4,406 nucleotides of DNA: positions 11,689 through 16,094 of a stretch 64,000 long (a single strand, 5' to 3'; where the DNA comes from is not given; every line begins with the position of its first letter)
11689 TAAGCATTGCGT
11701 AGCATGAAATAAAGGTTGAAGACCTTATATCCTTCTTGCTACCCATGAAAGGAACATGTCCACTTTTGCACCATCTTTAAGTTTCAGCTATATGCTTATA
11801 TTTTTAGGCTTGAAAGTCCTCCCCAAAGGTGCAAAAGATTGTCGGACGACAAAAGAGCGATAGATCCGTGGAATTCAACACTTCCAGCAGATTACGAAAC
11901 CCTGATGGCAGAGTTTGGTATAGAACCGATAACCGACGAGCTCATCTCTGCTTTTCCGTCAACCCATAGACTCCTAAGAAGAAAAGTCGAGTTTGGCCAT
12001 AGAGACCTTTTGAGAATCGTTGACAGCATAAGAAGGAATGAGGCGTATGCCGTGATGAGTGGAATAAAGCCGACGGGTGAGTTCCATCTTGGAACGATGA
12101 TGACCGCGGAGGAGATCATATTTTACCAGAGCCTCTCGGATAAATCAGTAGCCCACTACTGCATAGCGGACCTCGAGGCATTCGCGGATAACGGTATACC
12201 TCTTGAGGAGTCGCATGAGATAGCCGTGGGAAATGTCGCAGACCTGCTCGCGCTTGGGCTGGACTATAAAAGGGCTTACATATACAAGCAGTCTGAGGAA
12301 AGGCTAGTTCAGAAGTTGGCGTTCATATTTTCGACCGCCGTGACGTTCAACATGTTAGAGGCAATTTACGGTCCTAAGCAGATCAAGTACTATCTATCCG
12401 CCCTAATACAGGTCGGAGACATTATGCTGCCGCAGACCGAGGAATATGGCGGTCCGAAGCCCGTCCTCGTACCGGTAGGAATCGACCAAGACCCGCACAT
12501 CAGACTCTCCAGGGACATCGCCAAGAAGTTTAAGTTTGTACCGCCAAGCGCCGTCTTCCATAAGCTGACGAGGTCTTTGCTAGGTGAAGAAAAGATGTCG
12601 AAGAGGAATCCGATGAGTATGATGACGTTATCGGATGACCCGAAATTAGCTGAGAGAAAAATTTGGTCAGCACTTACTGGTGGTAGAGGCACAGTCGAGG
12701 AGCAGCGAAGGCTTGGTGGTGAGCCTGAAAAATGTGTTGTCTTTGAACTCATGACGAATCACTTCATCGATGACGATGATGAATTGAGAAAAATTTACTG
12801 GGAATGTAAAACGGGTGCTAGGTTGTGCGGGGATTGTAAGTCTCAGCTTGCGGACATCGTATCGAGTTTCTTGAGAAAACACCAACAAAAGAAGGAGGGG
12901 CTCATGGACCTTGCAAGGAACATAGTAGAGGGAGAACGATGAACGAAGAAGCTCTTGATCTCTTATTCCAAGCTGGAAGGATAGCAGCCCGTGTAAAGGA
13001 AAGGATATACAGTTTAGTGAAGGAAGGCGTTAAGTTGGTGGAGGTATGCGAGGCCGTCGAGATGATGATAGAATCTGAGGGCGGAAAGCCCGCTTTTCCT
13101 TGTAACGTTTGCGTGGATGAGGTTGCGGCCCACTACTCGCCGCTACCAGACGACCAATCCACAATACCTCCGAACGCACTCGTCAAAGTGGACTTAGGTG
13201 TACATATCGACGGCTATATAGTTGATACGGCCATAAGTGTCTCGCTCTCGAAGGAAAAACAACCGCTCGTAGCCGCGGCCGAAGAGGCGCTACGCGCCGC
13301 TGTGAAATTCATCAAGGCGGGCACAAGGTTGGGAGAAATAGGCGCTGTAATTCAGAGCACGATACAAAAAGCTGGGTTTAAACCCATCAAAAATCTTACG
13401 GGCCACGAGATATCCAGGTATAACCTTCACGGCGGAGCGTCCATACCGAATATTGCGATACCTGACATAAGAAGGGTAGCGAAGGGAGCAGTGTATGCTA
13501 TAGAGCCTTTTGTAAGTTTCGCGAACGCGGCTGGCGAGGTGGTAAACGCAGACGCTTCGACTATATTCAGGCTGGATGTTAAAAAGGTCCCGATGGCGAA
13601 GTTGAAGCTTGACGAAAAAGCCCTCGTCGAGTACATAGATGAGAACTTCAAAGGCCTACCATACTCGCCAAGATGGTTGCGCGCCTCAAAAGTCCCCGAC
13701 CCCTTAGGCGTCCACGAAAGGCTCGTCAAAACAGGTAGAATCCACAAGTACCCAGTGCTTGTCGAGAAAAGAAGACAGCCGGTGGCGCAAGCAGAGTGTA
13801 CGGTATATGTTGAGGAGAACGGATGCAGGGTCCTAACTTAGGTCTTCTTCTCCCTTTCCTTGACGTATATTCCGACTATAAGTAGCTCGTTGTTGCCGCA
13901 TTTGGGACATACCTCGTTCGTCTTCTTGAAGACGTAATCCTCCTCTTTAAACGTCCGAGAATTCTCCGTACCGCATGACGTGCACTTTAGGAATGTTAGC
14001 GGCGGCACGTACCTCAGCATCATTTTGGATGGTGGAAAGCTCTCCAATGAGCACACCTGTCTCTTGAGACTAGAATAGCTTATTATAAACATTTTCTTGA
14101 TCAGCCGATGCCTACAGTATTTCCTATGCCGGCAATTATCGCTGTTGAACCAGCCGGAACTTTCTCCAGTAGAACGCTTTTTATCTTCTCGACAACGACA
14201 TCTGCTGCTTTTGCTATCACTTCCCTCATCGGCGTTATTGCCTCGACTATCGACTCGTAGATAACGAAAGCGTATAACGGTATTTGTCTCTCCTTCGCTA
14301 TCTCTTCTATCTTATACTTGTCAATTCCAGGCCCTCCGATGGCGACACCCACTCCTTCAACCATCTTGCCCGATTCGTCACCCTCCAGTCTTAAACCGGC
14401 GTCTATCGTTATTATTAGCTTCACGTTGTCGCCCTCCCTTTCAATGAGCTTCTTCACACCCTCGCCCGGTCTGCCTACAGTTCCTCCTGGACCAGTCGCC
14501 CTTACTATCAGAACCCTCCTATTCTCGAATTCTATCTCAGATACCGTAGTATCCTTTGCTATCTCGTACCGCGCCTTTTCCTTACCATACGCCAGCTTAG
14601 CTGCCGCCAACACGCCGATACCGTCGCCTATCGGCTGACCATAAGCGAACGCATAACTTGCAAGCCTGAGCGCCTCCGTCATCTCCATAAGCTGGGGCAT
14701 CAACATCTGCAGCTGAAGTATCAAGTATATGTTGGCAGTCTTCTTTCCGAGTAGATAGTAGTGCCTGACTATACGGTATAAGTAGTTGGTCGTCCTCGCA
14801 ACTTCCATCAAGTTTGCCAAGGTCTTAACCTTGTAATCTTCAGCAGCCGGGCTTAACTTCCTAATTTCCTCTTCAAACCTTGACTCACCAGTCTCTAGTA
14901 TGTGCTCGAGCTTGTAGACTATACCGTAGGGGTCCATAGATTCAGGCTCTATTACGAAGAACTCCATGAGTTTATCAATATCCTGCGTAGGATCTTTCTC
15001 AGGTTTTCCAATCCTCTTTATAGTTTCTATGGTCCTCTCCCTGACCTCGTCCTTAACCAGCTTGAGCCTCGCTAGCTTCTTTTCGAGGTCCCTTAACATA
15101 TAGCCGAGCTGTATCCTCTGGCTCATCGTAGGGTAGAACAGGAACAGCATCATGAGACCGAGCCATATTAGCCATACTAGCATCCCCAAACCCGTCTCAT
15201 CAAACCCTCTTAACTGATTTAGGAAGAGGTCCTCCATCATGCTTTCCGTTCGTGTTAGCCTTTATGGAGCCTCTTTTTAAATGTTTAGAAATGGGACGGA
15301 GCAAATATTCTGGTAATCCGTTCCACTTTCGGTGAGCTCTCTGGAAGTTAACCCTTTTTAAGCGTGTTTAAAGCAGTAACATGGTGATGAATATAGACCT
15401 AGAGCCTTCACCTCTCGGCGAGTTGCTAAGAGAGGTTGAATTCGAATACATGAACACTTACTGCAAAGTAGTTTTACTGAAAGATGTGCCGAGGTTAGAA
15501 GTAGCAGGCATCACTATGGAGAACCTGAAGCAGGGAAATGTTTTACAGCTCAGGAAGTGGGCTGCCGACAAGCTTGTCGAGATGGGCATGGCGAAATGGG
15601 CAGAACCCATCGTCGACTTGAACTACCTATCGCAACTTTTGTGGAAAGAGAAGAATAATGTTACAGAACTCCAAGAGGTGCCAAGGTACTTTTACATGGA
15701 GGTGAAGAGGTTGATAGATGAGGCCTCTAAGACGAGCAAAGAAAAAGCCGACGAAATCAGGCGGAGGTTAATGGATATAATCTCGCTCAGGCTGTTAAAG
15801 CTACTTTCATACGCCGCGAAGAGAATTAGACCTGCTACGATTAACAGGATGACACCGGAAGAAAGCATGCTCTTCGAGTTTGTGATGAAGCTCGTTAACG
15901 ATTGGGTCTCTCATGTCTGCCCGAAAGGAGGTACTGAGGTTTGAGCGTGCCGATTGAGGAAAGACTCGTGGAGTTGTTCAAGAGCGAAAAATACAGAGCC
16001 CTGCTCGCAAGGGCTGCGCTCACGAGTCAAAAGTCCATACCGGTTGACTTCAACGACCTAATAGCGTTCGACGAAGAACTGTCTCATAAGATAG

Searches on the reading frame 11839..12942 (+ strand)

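Call 38: search_protein_families(library=pfam, proteins=[window:11839-12942:+], max_evalue=0.00001)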
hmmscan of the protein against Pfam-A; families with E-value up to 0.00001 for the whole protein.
window:11839-12942:+ (367 aa): 1 family
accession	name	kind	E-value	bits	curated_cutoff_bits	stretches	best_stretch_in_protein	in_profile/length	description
PF00579.31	tRNA-synt_1b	-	3e-36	125.7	21.1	1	67-345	3-291/292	tRNA synthetases class I (W and Y)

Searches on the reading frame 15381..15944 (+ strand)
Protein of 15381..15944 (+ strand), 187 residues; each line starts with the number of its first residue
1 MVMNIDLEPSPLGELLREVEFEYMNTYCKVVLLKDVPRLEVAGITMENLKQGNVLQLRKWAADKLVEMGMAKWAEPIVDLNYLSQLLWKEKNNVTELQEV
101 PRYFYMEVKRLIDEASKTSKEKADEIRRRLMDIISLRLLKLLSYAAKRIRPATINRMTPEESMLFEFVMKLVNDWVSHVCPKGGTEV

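Call 9: search_protein_families(library=pfam, proteins=[window:15381-15944:+], max_evalue=0.001)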
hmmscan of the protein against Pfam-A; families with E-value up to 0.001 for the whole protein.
window:15381-15944:+ (187 aa): 1 family
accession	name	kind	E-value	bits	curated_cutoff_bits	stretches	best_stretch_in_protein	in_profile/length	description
PF05916.17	Sld5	-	3.4e-08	34.1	22.3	1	80-176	4-98/102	GINS complex protein helical bundle domain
